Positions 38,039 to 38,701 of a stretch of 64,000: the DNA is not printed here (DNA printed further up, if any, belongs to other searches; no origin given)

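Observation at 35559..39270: PilZ domain protein translationally coupled to an FGE-like protein, convergent with a GT4 glycosyltransferase-methyltransferase pair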

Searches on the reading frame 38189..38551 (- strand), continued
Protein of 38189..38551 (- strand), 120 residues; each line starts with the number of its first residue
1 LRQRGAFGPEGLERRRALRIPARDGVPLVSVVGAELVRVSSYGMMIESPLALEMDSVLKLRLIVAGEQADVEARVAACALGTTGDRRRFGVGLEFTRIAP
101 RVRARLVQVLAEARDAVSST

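Call 51: find_homologous_proteins(query=A1, max_evalue=0.001)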
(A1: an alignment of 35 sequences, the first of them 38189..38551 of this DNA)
Query A1 (35 sequences) (120 aa, profile of the alignment): 407 proteins with E <= 0.001 among 8000 candidates; the best 120 are listed.
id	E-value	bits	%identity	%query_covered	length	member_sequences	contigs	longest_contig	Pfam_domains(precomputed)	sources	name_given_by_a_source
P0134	1.3e-47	178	58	93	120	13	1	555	PF07238.20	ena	-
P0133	2.1e-47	178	59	90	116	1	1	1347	PF07238.20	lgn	-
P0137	3.6e-47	177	55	90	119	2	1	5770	PF07238.20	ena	-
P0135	7.7e-47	176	58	93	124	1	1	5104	PF07238.20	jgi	-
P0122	8.0e-47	176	89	99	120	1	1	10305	PF07238.20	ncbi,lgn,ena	-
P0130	9.5e-47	176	63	90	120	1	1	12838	PF07238.20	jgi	jgi:hypothetical protein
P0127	9.8e-47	176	67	93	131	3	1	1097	PF07238.20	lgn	-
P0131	1.4e-46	175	59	93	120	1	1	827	PF07238.20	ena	-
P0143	1.4e-46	175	59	88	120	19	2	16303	PF07238.20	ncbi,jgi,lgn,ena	-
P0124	1.6e-46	175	86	99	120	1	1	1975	PF07238.20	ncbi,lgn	-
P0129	1.7e-46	175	63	93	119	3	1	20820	PF07238.20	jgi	jgi:Tfp pilus assembly protein PilZ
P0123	1.7e-46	175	88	100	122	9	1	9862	PF07238.20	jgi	jgi:hypothetical protein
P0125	4.8e-46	173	84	99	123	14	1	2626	PF07238.20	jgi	jgi:hypothetical protein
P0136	4.9e-46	173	58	89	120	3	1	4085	PF07238.20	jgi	jgi:hypothetical protein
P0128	7.9e-46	173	65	93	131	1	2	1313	PF07238.20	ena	-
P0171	1.2e-45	172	61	88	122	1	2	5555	PF07238.20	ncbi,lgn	-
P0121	1.7e-45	172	99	100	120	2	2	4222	PF07238.20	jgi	jgi:hypothetical protein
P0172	5.2e-45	170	56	89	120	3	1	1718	PF07238.20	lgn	-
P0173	5.4e-45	170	61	88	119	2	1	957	PF07238.20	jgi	jgi:hypothetical protein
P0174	8.4e-45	169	58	88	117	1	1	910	PF07238.20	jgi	-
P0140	9.3e-45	169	57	93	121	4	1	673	PF07238.20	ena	-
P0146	1.3e-44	169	58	88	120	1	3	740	PF07238.20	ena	-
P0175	1.5e-44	168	56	90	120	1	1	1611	PF07238.20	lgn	-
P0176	2.3e-44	168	51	94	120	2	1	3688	PF07238.20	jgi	-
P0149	3.1e-44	168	57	84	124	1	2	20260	PF07238.20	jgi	jgi:hypothetical protein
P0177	3.1e-44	168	60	88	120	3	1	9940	PF07238.20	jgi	jgi:hypothetical protein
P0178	4.3e-44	167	52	95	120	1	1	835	PF07238.20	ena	-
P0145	5.9e-44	167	57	92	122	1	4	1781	PF07238.20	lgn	-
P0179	7.2e-44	166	58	93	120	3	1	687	PF07238.20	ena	-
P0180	8.8e-44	166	54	94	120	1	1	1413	PF07238.20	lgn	-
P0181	1.3e-43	166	61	84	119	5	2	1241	PF07238.20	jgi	jgi:Tfp pilus assembly protein PilZ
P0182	1.3e-43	165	55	99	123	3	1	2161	PF07238.20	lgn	-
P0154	1.4e-43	165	54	87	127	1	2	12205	PF07238.20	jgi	-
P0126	1.5e-43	165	67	88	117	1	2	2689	PF07238.20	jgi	jgi:hypothetical protein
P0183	1.8e-43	165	58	87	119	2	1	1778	PF07238.20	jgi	-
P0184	2.1e-43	165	53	94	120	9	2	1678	PF07238.20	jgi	jgi:hypothetical protein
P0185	3.3e-43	164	54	87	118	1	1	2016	PF07238.20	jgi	jgi:hypothetical protein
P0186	3.7e-43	164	56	88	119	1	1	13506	PF07238.20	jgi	jgi:hypothetical protein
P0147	3.9e-43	164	58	85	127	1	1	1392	PF07238.20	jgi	jgi:PilZ domain-containing protein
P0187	4.5e-43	164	55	96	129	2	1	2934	PF07238.20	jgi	-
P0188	7.4e-43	163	51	95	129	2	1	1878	PF07238.20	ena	-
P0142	7.7e-43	163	61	90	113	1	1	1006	PF07238.20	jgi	-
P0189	7.7e-43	163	54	86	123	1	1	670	PF07238.20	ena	-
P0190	8.0e-43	163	52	93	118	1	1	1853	PF07238.20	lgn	-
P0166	8.3e-43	163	48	90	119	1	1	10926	PF07238.20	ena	-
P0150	8.6e-43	163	62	70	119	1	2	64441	PF07238.20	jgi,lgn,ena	-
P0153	8.7e-43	163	54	96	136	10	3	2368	PF07238.20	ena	-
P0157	9.5e-43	163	53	96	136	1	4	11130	PF07238.20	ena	-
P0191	1.0e-42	163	56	85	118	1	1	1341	PF07238.20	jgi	jgi:Tfp pilus assembly protein PilZ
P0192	1.1e-42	163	63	87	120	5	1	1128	PF07238.20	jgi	jgi:hypothetical protein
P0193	1.2e-42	162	57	75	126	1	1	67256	PF07238.20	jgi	jgi:PilZ domain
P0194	1.2e-42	162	52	89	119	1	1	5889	PF07238.20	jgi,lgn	jgi:hypothetical protein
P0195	1.5e-42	162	52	93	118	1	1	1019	PF07238.20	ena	-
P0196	2.1e-42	162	54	87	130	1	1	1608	PF07238.20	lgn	-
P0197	2.1e-42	162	54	83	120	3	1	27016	PF07238.20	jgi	jgi:PilZ domain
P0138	2.4e-42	161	61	88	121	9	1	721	PF07238.20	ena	-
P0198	2.4e-42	161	52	87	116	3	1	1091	PF07238.20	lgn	-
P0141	3.0e-42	161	62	90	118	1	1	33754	PF07238.20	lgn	-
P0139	3.2e-42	161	69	71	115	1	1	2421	PF07238.20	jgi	jgi:hypothetical protein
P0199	3.4e-42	161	51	94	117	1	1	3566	PF07238.20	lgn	-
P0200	4.3e-42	161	53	94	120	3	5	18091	PF07238.20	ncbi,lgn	-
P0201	4.4e-42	161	55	87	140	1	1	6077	PF07238.20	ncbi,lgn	-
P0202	4.5e-42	161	62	86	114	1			PF07238.20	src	-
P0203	4.6e-42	160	58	89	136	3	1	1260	PF07238.20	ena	-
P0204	5.3e-42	160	53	90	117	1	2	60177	PF07238.20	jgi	jgi:hypothetical protein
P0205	5.6e-42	160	54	88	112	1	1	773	PF07238.20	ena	-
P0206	6.4e-42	160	55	88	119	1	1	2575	PF07238.20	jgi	jgi:Tfp pilus assembly protein PilZ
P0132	7.9e-42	160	66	87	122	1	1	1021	PF07238.20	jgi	jgi:hypothetical protein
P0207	8.9e-42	160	63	88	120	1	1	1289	PF07238.20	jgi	jgi:hypothetical protein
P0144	1.0e-41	159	59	83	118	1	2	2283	PF07238.20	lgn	-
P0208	1.4e-41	159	60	75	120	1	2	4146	PF07238.20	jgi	jgi:hypothetical protein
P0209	1.4e-41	159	50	93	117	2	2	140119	PF07238.20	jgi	-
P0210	1.7e-41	159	51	84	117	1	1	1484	PF07238.20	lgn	-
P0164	2.3e-41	158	53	84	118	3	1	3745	PF07238.20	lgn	-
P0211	2.6e-41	158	54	83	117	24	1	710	PF07238.20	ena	-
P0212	2.6e-41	158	61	88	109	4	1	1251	PF07238.20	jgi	jgi:hypothetical protein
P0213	2.7e-41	158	54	83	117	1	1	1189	PF07238.20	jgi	jgi:PilZ domain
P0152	2.7e-41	158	59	89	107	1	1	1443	PF07238.20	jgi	jgi:hypothetical protein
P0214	3.4e-41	158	63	87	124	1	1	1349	PF07238.20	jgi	jgi:PilZ domain-containing protein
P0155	3.5e-41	158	59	84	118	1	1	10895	PF07238.20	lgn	-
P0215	4.3e-41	157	54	86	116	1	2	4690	PF07238.20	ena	-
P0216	4.3e-41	157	51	96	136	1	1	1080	PF07238.20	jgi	-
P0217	4.4e-41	157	62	87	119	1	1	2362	PF07238.20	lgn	-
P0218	5.4e-41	157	56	85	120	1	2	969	PF07238.20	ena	-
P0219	5.5e-41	157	50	94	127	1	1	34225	PF07238.20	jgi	jgi:hypothetical protein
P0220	5.5e-41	157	54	87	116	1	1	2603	PF07238.20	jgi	jgi:hypothetical protein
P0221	5.6e-41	157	54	84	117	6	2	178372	PF07238.20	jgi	jgi:hypothetical protein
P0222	6.3e-41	157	52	96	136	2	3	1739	PF07238.20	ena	-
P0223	7.3e-41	157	50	99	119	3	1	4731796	PF07238.20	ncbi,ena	-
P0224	7.4e-41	157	59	87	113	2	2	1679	PF07238.20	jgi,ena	-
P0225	1.0e-40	156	51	97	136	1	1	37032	PF07238.20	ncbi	-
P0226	1.0e-40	156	53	97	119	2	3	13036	PF07238.20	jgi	jgi:hypothetical protein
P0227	1.1e-40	156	57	83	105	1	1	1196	PF07238.20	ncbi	ncbi:MAG: PilZ domain-containing protein, partial [Gemmatimonadales bacterium]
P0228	1.2e-40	156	55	89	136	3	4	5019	PF07238.20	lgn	-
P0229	1.2e-40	156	53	83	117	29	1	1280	PF07238.20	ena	-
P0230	1.3e-40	156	53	85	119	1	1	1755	PF07238.20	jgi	jgi:PilZ domain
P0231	1.3e-40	156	62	87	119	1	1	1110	PF07238.20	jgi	jgi:PilZ domain-containing protein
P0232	1.3e-40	156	55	85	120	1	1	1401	PF07238.20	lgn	-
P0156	1.5e-40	156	61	78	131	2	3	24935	PF07238.20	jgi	jgi:hypothetical protein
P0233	1.5e-40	156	48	93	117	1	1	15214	PF07238.20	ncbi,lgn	-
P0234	1.6e-40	156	57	91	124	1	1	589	PF07238.20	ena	-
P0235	1.6e-40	155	56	88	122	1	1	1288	PF07238.20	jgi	jgi:hypothetical protein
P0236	1.8e-40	155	55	85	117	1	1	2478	PF07238.20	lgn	-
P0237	1.8e-40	155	55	83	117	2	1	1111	PF07238.20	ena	-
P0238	1.8e-40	155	54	86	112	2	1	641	PF07238.20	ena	-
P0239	1.9e-40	155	53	83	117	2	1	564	PF07238.20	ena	-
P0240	2.0e-40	155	53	83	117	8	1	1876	PF07238.20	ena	-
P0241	2.0e-40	155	61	86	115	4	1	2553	PF07238.20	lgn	-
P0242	2.3e-40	155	59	86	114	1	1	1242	PF07238.20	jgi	jgi:Tfp pilus assembly protein PilZ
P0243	2.5e-40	155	58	69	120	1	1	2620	PF07238.20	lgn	-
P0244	2.6e-40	155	54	82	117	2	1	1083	PF07238.20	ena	-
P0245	2.6e-40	155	52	77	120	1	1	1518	PF07238.20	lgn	-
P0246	2.6e-40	155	63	87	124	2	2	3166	PF07238.20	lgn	-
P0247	2.8e-40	155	54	87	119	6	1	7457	PF07238.20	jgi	jgi:PilZ domain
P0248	2.8e-40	155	54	89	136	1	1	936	PF07238.20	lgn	-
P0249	3.5e-40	154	54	83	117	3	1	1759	PF07238.20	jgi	-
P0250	3.6e-40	154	53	83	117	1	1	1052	PF07238.20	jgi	-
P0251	3.9e-40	154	62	75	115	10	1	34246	PF07238.20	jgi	-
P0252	4.0e-40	154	53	86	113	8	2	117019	PF07238.20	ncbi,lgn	-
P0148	4.3e-40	154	61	88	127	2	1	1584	PF07238.20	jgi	jgi:hypothetical protein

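Call 52: find_encoding_contigs(protein=P0209, flank=4000, max_places=2)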
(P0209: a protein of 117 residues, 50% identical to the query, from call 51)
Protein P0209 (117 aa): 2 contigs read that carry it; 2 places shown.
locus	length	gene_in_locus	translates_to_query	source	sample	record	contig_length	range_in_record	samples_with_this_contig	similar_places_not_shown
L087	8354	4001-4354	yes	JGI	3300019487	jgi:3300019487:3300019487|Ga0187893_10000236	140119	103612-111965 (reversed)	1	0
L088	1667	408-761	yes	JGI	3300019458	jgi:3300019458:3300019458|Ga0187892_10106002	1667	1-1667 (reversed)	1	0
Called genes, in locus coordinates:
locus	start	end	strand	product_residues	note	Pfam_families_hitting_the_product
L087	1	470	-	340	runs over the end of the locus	PF02655:ATP-grasp_3 (faint), PF07478:Dala_Dala_lig_C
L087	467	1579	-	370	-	PF15887:Peptidase_Mx (weak)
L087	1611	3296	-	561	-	PF04389:Peptidase_M28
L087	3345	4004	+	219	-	PF03781:FGE-sulfatase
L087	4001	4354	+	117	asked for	PF07238:PilZ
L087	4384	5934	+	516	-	PF21167:DUF6851, PF01569:PAP2, PF22778:VCPO_2nd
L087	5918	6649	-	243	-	PF03544:TonB_C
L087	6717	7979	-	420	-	PF13692:Glyco_trans_1_4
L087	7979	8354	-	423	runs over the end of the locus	PF13847:Methyltransf_31 (faint), PF13489:Methyltransf_23, PF07021:MetW, PF08241:Methyltransf_11, PF08242:Methyltransf_12 (weak), PF13649:Methyltransf_25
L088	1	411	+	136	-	?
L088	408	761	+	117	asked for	PF07238:PilZ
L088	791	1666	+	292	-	?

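Call 53: find_encoding_contigs(protein=P0252, flank=4000, max_places=2)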
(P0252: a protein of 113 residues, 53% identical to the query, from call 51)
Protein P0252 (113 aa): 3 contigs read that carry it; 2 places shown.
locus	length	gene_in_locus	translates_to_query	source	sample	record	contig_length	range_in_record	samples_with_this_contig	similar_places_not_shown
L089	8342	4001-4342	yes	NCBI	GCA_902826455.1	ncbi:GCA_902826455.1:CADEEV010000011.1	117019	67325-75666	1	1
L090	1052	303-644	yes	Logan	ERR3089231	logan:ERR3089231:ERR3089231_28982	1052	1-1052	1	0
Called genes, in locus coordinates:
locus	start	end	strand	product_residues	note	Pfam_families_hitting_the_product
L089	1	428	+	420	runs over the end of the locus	PF01266:DAO (faint), PF01494:FAD_binding_3 (faint), PF07992:Pyr_redox_2, PF13450:NAD_binding_8 (weak), PF13454:NAD_binding_9 (faint), PF00070:Pyr_redox, PF22366:NDH2_C (weak)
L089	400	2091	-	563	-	PF04389:Peptidase_M28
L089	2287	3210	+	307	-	-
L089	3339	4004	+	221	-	PF03781:FGE-sulfatase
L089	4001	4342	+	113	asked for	PF07238:PilZ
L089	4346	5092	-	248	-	PF03544:TonB_C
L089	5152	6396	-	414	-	PF00534:Glycos_transf_1, PF13692:Glyco_trans_1_4, PF13524:Glyco_trans_1_2 (weak)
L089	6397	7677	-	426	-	PF13489:Methyltransf_23, PF07021:MetW, PF08241:Methyltransf_11, PF08242:Methyltransf_12 (weak), PF13649:Methyltransf_25, PF13847:Methyltransf_31 (faint)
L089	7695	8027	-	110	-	-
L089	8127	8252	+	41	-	-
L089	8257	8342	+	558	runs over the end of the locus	PF00474:SSF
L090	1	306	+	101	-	?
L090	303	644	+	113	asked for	PF07238:PilZ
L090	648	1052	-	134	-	?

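Call 54: find_encoding_contigs(protein=P0193, flank=4000, max_places=2)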
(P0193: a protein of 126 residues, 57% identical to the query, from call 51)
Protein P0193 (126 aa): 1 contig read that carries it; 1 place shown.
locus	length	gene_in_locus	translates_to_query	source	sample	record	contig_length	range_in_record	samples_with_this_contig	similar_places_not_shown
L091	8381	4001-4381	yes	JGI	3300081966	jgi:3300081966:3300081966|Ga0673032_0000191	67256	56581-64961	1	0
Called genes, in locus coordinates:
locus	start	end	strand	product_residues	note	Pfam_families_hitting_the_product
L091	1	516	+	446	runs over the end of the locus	-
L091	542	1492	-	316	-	PF08240:ADH_N, PF16912:Glu_dehyd_C (weak), PF00107:ADH_zinc_N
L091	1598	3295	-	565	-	PF04389:Peptidase_M28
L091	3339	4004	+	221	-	PF03781:FGE-sulfatase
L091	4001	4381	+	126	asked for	PF07238:PilZ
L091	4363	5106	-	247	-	PF03544:TonB_C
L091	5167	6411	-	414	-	PF00534:Glycos_transf_1, PF13692:Glyco_trans_1_4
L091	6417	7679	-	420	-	PF13489:Methyltransf_23, PF07021:MetW, PF08241:Methyltransf_11, PF08242:Methyltransf_12 (weak), PF13649:Methyltransf_25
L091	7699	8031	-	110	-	-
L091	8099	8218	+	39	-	-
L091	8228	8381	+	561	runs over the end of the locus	PF00474:SSF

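Call 66: search_protein_representatives(alignment_id=A1)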
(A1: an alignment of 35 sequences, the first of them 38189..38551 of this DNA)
Query: 35 sequences, 119 profile positions. Proteins with E-value up to 0.001 (for the whole library): 978; up to 1e-10: 79; up to 1e-30: 15. The best 150 are listed.
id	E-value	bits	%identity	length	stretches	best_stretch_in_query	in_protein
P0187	1.4e-43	163.7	-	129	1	6-114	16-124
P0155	1.1e-41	157.6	-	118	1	7-112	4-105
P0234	5.1e-41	155.5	-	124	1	4-114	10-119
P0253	2.3e-39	150.1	-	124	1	5-114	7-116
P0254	3.1e-38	146.5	-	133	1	11-116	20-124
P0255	2.5e-37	143.6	-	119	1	6-111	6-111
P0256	1.7e-36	140.9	-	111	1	8-113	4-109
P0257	7.2e-36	138.9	-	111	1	6-111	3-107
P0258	1.5e-34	134.6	-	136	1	6-114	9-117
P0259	4.7e-34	133.0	-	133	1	7-117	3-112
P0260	1.0e-32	128.6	-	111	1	7-110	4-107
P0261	3.1e-32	127.1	-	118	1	4-109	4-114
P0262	1.2e-31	125.2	-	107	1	11-113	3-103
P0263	4.7e-31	123.3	-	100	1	26-117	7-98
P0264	9.5e-31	122.3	-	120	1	7-113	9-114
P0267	6.8e-28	113.1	-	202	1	1-81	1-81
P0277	4.0e-18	81.6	-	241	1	21-79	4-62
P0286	1.8e-14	69.8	-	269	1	15-108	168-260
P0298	7.5e-13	64.6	-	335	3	32-111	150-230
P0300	1.1e-12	64.0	-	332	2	10-116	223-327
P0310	1.6e-11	60.3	-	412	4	10-110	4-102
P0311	1.8e-11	60.1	-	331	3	6-110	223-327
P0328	1.0e-10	57.7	-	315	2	29-112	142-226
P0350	4.8e-10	55.5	-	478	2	8-112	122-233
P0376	7.9e-09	51.6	-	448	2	11-110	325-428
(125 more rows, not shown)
